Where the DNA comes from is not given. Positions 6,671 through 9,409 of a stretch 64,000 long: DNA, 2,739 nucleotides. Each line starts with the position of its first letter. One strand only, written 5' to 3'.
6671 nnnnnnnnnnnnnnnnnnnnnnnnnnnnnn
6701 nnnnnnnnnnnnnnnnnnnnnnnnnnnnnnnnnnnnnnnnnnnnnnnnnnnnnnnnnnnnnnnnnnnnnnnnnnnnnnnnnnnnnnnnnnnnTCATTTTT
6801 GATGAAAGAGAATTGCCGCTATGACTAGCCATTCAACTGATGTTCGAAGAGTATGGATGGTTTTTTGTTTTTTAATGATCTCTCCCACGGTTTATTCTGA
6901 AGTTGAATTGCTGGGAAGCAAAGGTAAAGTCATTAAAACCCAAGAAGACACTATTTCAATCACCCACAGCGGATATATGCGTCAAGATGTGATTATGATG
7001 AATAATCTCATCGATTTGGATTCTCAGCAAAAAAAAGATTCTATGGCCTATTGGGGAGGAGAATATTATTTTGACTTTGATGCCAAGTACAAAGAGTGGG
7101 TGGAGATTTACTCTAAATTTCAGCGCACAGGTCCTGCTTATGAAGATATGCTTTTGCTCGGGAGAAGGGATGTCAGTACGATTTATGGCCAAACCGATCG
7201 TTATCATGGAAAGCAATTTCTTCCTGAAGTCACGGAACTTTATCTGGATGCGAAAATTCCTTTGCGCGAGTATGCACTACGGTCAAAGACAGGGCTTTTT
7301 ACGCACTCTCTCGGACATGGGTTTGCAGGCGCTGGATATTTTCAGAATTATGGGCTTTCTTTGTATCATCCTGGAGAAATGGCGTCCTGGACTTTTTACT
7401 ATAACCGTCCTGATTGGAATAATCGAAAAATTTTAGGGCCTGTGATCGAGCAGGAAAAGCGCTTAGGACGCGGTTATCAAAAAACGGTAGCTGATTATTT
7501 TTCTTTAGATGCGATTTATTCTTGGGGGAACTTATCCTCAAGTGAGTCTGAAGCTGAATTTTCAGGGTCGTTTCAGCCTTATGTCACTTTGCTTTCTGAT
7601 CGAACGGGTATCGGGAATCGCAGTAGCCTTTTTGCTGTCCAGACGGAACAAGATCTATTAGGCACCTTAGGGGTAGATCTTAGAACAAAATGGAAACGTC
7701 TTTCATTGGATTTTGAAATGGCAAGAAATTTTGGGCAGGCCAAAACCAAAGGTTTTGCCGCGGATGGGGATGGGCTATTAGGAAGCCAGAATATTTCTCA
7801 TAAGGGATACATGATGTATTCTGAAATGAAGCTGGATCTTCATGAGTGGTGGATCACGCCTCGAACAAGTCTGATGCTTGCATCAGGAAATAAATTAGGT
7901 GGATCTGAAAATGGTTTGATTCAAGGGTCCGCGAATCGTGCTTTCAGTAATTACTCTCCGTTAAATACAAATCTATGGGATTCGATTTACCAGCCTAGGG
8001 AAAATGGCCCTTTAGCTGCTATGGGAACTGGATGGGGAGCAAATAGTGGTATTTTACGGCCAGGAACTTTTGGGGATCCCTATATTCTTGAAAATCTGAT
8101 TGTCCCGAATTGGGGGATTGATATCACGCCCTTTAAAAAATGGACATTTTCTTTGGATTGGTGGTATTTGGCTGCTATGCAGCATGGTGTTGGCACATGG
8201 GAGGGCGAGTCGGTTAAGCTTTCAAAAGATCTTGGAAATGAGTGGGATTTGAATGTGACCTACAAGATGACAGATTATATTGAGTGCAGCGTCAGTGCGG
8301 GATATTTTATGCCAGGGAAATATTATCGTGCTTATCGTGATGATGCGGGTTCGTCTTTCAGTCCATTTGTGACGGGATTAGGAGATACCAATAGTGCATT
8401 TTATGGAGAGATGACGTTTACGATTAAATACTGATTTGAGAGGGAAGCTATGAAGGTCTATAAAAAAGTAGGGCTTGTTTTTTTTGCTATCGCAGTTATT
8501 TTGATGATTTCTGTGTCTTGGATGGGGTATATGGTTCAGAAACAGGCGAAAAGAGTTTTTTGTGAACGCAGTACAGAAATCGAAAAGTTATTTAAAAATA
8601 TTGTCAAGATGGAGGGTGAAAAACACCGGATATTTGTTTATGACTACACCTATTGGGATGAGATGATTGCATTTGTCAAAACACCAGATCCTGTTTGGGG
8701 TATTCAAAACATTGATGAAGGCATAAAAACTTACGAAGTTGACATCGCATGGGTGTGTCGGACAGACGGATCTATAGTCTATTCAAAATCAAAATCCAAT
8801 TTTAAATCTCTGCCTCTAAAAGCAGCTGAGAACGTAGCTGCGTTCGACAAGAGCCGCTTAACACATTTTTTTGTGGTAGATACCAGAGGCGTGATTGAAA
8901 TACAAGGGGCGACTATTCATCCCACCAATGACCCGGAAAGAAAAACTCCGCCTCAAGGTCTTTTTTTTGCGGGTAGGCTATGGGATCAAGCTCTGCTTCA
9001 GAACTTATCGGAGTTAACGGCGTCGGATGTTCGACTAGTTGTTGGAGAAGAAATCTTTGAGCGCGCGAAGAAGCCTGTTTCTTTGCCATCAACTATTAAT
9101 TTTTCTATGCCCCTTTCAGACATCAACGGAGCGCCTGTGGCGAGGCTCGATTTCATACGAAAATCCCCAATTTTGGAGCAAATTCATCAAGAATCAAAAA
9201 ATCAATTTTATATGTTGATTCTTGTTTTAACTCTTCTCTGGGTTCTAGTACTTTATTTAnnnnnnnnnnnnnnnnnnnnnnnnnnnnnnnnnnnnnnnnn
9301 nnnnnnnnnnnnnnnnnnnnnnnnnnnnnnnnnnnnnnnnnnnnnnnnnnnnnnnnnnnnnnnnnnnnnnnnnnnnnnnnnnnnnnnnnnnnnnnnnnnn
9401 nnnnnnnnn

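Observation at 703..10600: Signalling locus: kinase with a PhnD-like periplasmic sensor, an outer-membrane barrel, a second hybrid kinase, and two orphan response regulators upstream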

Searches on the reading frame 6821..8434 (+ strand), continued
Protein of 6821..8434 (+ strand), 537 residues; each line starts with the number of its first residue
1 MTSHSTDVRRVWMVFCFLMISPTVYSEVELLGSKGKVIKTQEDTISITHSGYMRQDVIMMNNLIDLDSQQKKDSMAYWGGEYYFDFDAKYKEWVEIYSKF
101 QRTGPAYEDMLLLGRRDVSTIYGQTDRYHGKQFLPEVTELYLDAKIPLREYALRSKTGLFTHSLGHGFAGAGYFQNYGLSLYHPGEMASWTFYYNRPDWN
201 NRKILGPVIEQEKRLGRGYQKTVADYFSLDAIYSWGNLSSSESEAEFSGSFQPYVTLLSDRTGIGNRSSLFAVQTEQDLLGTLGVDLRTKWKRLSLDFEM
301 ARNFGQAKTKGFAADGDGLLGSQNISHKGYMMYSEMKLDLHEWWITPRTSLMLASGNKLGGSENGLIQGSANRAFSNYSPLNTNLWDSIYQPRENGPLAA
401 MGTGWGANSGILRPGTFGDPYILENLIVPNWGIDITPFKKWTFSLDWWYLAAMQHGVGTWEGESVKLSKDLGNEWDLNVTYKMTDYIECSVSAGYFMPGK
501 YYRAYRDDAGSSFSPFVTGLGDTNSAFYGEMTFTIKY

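Call 69: search_solved_structures(query=A1, max_evalue=1, show_alignments=1)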
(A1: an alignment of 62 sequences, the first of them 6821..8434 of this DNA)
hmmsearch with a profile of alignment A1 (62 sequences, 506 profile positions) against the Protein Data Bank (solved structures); distinct sequences matched with E-value up to 1: 0.

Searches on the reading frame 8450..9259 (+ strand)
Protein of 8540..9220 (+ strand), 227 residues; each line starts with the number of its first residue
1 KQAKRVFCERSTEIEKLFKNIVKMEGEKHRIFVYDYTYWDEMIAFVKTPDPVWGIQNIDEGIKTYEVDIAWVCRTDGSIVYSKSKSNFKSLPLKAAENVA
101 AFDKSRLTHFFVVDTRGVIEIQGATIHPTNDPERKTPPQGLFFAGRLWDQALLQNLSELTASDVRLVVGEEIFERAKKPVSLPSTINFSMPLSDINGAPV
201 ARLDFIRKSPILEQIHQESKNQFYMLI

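Call 44: find_related_loci(query=A3, collection=metagenome_contigs, flank=4000)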
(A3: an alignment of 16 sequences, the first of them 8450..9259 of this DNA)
Query A3 (270 aa) in metagenome_contigs; peptide patterns used: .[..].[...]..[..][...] (x = any residue, [..] = any of these).
289 stretches matched a pattern; 200 encode a relative of the query (tblastn E <= 1e-3); the best 80 are kept; 80 distinct loci.
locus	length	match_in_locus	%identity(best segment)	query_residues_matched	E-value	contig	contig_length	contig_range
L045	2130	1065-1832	34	1-251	2e-49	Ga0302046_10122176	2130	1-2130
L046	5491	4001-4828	35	1-270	2e-48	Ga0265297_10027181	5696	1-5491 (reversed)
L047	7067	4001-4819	33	1-270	1e-47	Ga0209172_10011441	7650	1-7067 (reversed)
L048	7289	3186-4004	33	1-270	1e-47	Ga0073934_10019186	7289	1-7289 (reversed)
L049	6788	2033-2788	37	9-258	1e-47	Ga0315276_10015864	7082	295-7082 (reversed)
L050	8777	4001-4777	35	1-257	5e-47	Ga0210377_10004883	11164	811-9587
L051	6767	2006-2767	31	1-249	2e-46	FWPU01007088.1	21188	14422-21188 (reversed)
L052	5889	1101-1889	38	15-267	2e-46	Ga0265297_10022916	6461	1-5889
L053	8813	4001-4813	37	1-267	6e-46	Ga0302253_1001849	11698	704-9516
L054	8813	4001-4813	34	1-268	7e-46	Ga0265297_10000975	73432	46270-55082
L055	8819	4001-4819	32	1-270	1e-45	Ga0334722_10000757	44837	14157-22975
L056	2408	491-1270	36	9-262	4e-45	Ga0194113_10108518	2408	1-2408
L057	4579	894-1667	32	2-255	1e-44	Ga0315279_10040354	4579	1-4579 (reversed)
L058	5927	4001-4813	32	1-270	3e-44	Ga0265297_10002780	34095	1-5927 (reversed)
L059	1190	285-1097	32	1-268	8e-46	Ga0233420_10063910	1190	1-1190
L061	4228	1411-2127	33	34-268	2e-43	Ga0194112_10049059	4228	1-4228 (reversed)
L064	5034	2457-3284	32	1-270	1e-43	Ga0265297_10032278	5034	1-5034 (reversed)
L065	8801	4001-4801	33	9-268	1e-43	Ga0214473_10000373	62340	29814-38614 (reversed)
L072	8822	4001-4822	31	1-270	1e-42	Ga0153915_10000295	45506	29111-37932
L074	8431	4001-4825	34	12-269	7e-43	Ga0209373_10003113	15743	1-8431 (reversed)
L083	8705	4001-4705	36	31-262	1e-41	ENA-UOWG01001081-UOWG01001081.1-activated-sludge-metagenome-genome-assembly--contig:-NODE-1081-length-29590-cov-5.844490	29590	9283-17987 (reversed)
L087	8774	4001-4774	34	1-249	6e-41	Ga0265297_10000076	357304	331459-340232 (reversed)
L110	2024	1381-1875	40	35-196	1e-37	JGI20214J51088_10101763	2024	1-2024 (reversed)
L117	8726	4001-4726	33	1-239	3e-37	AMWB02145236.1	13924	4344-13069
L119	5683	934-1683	29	10-259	9e-37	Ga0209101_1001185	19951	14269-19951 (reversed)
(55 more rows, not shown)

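Call 49: search_protein_families(library=pfam, proteins=[L117:2082-3692:+, L054:2175-3806:+, L065:2337-3959:+, L072:2233-3897:+, L050:2123-3934:+, L087:2463-3986:+, L047:3237-3998:+, L110:338-1270:+, L064:548-2413:+, L083:2565-3815:+], max_evalue=0.01)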
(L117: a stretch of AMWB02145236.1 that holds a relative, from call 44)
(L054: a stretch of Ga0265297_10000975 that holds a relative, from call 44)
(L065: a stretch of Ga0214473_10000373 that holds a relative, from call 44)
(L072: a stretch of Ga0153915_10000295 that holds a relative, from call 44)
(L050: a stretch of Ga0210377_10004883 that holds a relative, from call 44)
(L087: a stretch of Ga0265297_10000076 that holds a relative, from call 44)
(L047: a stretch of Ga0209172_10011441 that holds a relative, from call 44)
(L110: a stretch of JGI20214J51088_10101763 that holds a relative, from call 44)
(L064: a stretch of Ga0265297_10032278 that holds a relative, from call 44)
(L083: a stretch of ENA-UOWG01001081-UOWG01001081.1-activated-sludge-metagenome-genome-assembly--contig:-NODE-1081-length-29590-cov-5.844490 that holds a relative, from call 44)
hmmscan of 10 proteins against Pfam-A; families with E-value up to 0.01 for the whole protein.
L117:2082-3692:+ (536 aa): 1 family
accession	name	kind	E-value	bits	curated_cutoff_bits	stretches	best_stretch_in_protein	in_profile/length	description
PF02554.20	CstA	-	1.3e-147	493.3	27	2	3-348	3-355/560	Carbon starvation protein CstA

L054:2175-3806:+ (543 aa): 2 families
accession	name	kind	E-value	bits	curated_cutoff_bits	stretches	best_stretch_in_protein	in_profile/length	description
PF00118.29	Cpn60_TCP1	-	8e-86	289.1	34.3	1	22-523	1-490/490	TCP-1/cpn60 chaperonin family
PF20605.4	Antitox_RHH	-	0.0043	17.6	27.2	0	145-167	18-40/50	Antitoxin-like ribbon-helix-helix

L065:2337-3959:+ (540 aa): 4 families
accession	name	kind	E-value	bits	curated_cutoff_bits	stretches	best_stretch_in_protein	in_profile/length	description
PF17202.10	sCache_3_3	-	1.2e-23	83.9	28.8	1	407-504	7-102/107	Single cache domain 3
PF14827.12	dCache_3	-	2.6e-17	63.6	25.7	1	263-501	2-237/239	Double sensory domain of two-component sensor kinase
PF17201.10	Cache_3-Cache_2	-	2.3e-13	50.5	27.7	1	409-505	90-190/299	Cache 3/Cache 2 fusion domain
PF17203.10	sCache_3_2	-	1.2e-08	35.6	28.4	1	286-404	13-127/140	Single cache domain 3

L072:2233-3897:+ (554 aa): 7 families
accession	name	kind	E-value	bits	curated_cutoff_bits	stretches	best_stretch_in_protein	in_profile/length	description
PF07719.23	TPR_2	-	4.3e-12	45.6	27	1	508-539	3-34/34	Tetratricopeptide repeat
PF13181.12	TPR_8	-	2.1e-05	24.7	25.7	1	507-539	2-34/34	Tetratricopeptide repeat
PF14559.12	TPR_19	-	5e-05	24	25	0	490-543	9-62/68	Tetratricopeptide repeat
PF00515.34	TPR_1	-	0.00024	21.2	27.8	0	508-539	3-34/34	Tetratricopeptide repeat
PF13428.12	TPR_14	-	0.001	20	23.5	0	508-542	3-37/44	Tetratricopeptide repeat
PF13432.12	TPR_16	-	0.0013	19.5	32.7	0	489-539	14-64/65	Tetratricopeptide repeat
PF13431.12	TPR_17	-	0.0085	16.7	24.4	0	434-459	8-33/34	Tetratricopeptide repeat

L050:2123-3934:+ (603 aa): 11 families
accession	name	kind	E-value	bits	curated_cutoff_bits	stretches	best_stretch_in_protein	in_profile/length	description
PF01434.24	Peptidase_M41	-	6.3e-64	215.8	29.9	1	408-597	2-191/191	Peptidase family M41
PF00004.35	AAA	-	3.6e-45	154.1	21.2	1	195-326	1-130/131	ATPase family associated with various cellular activities (AAA)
PF17862.7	AAA_lid_3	-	6e-11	42.1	27.2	1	349-392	1-44/45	AAA+ lid domain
PF06480.20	FtsH_ext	-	7.9e-08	32.9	25.5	1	11-101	2-101/103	FtsH Extracellular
PF13191.12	AAA_16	-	1.1e-05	26.5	32.6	1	190-215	22-47/167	AAA ATPase domain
PF06068.19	TIP49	-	1.9e-05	24.4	23.8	1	193-229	51-89/347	TIP49 P-loop domain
PF07728.20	AAA_5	-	6e-05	23.5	22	1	195-265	2-80/139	AAA domain (dynein-related subfamily)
PF13401.12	AAA_22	-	0.00033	21.4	27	0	195-221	8-37/130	AAA domain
PF05496.18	RuvB_N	-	0.00035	20.8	27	1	191-228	32-69/159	Holliday junction DNA helicase RuvB P-loop domain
PF13207.12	AAA_17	-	0.004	17.9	27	1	198-250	1-52/136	AAA domain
PF13521.12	AAA_28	-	0.0053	17.4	27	0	195-224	2-31/164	AAA domain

L087:2463-3986:+ (507 aa): 4 families
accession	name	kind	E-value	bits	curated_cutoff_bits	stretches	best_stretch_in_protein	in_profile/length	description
PF02518.31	HATPase_c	-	1.7e-25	90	26.4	1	388-501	1-109/111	Histidine kinase-, DNA gyrase B-, and HSP90-like ATPase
PF00512.31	HisKA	-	7.7e-14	51.9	26.9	1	277-344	3-64/66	His Kinase A (phospho-acceptor) domain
PF00672.30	HAMP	-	1.5e-13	51.3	25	1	186-230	8-52/53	HAMP domain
PF14501.12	HATPase_c_5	-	0.00026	21.3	22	1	407-489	17-92/102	GHKL domain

L047:3237-3998:+ (253 aa): 1 family
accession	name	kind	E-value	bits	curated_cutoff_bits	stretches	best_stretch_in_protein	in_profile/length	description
PF09694.16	Gcw_chp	-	0.0012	19.4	24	1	41-144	14-123/230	Bacterial protein of unknown function (Gcw_chp)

L110:338-1270:+ (310 aa): 1 family
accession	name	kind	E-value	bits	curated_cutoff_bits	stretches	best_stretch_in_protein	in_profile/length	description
PF09694.16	Gcw_chp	-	0.00012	22.6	24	1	88-205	4-127/230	Bacterial protein of unknown function (Gcw_chp)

L064:548-2413:+ (621 aa): 4 families
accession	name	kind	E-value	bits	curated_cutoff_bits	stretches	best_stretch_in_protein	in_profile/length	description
PF02743.24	dCache_1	-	1.2e-16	61.5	45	1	98-305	25-232/240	Cache domain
PF00672.30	HAMP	-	3.7e-12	46.8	25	1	357-405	4-52/53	HAMP domain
PF08448.16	PAS_4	-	9.6e-10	39.1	23.1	1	483-571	15-109/110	PAS fold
PF13426.13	PAS_9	-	0.00094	19.9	27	1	482-569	10-103/103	PAS domain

L083:2565-3815:+ (416 aa): 3 families
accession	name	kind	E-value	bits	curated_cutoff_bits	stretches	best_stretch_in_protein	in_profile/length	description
PF00270.35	DEAD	-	4.6e-53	179.8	26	1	37-197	1-165/167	DEAD/DEAH box helicase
PF00271.37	Helicase_C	-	5.2e-31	107.6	23.5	1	234-341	2-110/110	Helicase conserved C-terminal domain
PF04851.21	ResIII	-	1.8e-11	44.7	22.5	1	53-193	26-163/164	Type III restriction enzyme, res subunit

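Call 55: search_solved_structures(query=window:8540-9220:+, max_evalue=1)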
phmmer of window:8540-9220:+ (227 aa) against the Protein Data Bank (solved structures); distinct sequences matched with E-value up to 1: 1.
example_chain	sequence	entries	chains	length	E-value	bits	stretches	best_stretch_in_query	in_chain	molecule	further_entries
9p50_A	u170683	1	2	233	0.33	13.7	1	13-84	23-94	Diguanylate cyclase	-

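Call 61: search_protein_families(library=ncbifam, proteins=[L047:3237-3998:+, L061:583-1302:+, L074:3211-3981:+, L119:170-901:+, L110:338-1270:+], max_evalue=0.01)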
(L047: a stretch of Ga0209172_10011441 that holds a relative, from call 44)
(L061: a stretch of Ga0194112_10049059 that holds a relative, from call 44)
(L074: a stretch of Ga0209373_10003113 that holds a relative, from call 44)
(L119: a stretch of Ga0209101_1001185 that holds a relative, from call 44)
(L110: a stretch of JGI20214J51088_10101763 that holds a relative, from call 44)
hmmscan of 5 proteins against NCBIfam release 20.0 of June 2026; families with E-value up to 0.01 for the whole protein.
L047:3237-3998:+ (253 aa): 0 families

L061:583-1302:+ (239 aa): 1 family
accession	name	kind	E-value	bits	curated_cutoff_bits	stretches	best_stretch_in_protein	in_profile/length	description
TIGR02001.1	gcw_chp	subfamily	0.0076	15.8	47.15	0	16-136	26-146/244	TorF family putative porin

L074:3211-3981:+ (256 aa): 0 families

L119:170-901:+ (243 aa): 0 families

L110:338-1270:+ (310 aa): 0 families

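Call 77: find_homologous_proteins(query=A4, max_evalue=0.00001)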
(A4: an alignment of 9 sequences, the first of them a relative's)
Query A4 (9 sequences) (253 aa, profile of the alignment): 112 proteins with E <= 0.00001 among 6404 candidates.
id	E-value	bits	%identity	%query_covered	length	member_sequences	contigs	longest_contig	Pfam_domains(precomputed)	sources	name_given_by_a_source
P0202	3.9e-113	395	99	100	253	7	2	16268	-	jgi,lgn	jgi:hypothetical protein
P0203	5.4e-111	388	73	98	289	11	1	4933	-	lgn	-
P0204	9.2e-106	370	71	100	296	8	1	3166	-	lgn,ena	-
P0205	5.0e-104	365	49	87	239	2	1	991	-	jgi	-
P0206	3.8e-99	349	63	100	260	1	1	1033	-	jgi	jgi:hypothetical protein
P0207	3.2e-98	346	50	85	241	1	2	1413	PF09694.17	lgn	-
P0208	3.7e-98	346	49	85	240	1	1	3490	-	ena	-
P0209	2.9e-97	343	66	98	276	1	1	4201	-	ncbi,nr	ncbi:MAG TPA: hypothetical protein VLB01_06965 [Thermodesulfobacteriota bacterium]|nr:hypothetical p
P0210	6.8e-97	341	49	85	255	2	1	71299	-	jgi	jgi:hypothetical protein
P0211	6.6e-96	338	46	87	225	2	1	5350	-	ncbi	-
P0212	9.9e-96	338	47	85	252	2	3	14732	-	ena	-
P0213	2.0e-95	337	48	87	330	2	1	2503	-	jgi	jgi:hypothetical protein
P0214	6.7e-95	335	48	87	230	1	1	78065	-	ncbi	-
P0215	1.7e-94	334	61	93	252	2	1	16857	-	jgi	-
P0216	2.4e-94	333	66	97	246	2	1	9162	PF09694.17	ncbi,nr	ncbi:MAG TPA: TorF family putative porin [Thermodesulfobacteriota bacterium]|nr:TorF family putative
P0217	2.6e-93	330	48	85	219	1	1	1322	PF09694.17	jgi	jgi:hypothetical protein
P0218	4.6e-93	329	52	100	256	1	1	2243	PF09694.17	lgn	-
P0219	1.3e-92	327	65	97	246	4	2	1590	PF09694.17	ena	-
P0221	4.7e-92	326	55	99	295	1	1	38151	PF09694.17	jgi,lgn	jgi:hypothetical protein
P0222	5.5e-92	325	62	92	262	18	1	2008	PF09694.17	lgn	-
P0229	3.7e-75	270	46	90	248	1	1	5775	PF09694.17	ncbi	-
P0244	9.7e-71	256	43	98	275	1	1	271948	-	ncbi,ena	-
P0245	1.1e-70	256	42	91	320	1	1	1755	PF09694.17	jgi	jgi:hypothetical protein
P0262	6.2e-66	240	29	86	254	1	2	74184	-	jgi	jgi:hypothetical protein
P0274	6.9e-63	230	43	97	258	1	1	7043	PF09694.17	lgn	-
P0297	1.6e-43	167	37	82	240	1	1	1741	PF09694.17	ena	-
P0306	2.0e-9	55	34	25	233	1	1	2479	PF09694.17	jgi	jgi:hypothetical protein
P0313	2.7e-6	45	29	23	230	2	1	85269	PF09694.17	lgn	-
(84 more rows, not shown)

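Call 78: find_encoding_contigs(protein=P0214, flank=5000, max_places=1)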
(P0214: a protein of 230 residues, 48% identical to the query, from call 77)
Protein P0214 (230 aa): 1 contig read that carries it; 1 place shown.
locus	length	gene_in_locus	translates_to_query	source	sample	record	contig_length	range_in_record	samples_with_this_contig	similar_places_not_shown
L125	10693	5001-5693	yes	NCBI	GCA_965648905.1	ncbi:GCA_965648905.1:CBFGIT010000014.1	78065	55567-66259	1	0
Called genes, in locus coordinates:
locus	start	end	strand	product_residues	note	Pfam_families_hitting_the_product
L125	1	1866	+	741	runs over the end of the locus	PF02012:BNR (faint), PF15902:Sortilin-Vps10 (faint), PF14870:PSII_BNR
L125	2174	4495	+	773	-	-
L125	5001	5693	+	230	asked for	-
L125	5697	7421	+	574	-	PF05228:CHASE4, PF00512:HisKA, PF02518:HATPase_c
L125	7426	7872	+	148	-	PF00072:Response_reg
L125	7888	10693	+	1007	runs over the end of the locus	PF00072:Response_reg, PF00989:PAS, PF08448:PAS_4, PF13426:PAS_9, PF08448:PAS_4, PF08448:PAS_4, PF13426:PAS_9, PF08447:PAS_3, +11 more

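Call 79: find_encoding_contigs(protein=P0244, flank=5000, max_places=1)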
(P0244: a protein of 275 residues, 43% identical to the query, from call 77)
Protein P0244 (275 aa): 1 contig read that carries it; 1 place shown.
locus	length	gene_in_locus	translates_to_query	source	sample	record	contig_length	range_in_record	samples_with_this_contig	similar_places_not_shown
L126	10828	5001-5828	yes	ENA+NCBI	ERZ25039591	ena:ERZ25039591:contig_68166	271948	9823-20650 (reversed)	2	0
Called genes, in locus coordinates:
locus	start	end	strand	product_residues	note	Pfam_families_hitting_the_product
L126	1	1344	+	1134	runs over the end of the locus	PF13620:CarboxypepD_reg, PF25183:OMP_b-brl_4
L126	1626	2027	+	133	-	PF07719:TPR_2 (faint), PF13414:TPR_11 (faint), PF13428:TPR_14 (faint), PF13432:TPR_16 (faint), PF14559:TPR_19 (weak)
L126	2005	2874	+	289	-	PF00515:TPR_1 (faint), PF07719:TPR_2 (faint), PF13424:TPR_12 (faint), PF13181:TPR_8 (faint), PF13428:TPR_14 (faint), PF13432:TPR_16, PF14559:TPR_19 (faint), PF13517:FG-GAP_3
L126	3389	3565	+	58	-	PF00072:Response_reg (weak)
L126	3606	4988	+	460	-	PF01593:Amino_oxidase, PF13450:NAD_binding_8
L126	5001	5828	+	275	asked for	-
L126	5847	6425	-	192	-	PF07394:DUF1501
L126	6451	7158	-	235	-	PF07394:DUF1501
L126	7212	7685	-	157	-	PF00903:Glyoxalase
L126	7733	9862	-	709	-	PF02368:Big_2, PF07583:PSCyt2, PF07587:PSD1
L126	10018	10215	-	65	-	-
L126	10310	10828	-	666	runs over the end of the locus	PF04151:PPC (faint)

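Call 80: find_encoding_contigs(protein=P0262, flank=5000, max_places=1)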
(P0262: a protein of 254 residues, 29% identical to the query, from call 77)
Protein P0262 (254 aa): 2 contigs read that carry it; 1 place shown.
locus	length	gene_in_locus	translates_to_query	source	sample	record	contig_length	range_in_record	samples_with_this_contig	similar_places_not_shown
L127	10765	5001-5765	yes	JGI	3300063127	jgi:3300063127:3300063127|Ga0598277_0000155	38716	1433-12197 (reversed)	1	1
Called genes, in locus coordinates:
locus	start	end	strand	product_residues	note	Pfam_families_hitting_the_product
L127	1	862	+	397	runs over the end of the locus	PF12833:HTH_18, PF00165:HTH_AraC (weak)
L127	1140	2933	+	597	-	PF01011:PQQ (faint), PF13360:PQQ_2, PF13570:Beta-prop_ACSF4, PF18962:Por_Secre_tail (faint), PF13360:PQQ_2 (weak)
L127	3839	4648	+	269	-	-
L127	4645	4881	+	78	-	-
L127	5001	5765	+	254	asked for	-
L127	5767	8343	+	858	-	PF05228:CHASE4, PF00989:PAS, PF08448:PAS_4, PF08447:PAS_3 (weak), PF13426:PAS_9, PF13185:GAF_2, PF00512:HisKA, PF02518:HATPase_c, +1 more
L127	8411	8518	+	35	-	PF11127:YgaP-like_TM (weak)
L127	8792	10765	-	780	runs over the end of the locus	PF00390:malic, PF03949:Malic_M, PF01515:PTA_PTB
